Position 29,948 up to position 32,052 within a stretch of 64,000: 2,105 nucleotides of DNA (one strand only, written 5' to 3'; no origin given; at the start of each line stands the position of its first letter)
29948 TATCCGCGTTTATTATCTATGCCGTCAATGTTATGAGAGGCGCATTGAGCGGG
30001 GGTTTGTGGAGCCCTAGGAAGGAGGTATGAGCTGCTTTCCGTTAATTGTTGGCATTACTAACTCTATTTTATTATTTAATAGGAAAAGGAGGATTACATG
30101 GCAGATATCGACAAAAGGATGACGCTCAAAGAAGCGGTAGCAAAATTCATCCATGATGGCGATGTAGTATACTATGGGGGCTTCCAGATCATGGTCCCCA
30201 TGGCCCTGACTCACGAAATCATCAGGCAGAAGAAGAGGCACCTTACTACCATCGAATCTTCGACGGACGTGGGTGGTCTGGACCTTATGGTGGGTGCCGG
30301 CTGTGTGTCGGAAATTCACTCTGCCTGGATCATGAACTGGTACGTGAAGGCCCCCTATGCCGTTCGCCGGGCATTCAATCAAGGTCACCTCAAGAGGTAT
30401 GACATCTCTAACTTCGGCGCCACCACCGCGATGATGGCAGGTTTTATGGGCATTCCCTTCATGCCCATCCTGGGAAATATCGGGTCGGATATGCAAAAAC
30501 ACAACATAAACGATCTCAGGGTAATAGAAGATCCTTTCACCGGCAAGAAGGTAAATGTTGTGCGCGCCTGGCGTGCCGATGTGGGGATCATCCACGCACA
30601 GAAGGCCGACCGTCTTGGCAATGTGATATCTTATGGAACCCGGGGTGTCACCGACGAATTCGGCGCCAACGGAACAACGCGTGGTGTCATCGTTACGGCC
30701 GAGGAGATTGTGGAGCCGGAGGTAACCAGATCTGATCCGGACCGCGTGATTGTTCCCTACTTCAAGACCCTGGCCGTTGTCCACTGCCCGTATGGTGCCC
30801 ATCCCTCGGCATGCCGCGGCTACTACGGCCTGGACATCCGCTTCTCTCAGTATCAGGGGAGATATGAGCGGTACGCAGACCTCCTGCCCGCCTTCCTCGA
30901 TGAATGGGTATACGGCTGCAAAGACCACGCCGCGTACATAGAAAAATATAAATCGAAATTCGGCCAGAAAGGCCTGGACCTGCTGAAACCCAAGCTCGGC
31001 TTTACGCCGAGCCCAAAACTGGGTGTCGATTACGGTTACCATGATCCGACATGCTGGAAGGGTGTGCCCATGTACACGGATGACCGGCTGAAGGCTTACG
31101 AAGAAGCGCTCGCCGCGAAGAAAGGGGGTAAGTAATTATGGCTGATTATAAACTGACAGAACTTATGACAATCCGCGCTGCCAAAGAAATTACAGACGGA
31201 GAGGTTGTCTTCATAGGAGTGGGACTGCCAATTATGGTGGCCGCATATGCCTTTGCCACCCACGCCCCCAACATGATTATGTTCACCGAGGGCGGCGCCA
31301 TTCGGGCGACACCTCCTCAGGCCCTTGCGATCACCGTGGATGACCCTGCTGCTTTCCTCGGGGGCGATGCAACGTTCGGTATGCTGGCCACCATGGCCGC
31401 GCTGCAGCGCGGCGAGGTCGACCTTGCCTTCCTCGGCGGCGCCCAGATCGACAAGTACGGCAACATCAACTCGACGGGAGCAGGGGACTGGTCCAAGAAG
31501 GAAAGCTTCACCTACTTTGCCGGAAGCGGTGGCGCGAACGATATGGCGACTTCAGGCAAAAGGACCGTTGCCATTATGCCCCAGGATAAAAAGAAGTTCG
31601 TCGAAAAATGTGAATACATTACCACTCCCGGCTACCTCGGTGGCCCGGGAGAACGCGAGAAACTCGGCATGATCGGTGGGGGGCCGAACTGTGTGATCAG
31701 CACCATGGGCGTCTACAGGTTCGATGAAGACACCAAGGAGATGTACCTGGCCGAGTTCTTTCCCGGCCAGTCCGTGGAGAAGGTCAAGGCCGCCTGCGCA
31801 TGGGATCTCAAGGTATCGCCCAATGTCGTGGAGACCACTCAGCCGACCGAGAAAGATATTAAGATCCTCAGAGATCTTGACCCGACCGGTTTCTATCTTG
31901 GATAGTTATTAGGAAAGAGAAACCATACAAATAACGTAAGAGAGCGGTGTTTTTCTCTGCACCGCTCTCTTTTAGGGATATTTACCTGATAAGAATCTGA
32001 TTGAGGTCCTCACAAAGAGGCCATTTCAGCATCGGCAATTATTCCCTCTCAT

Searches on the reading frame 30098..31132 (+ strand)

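Call 69: search_protein_families(library=pfam, proteins=[window:30098-31132:+], max_evalue=0.00001)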
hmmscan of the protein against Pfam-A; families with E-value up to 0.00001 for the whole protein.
window:30098-31132:+ (345 aa): 1 family
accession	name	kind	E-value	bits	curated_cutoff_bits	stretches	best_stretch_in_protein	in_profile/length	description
PF01144.29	CoA_trans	-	1.7e-28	100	23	1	8-228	2-215/217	Coenzyme A transferase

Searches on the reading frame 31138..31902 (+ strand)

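Call 69: search_protein_families(library=pfam, proteins=[window:31138-31902:+], max_evalue=0.00001)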
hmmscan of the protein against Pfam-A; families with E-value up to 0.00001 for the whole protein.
window:31138-31902:+ (255 aa): 1 family
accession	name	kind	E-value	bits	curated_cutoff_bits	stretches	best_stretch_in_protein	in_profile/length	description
PF01144.29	CoA_trans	-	1.5e-26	93.6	23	1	8-218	2-216/217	Coenzyme A transferase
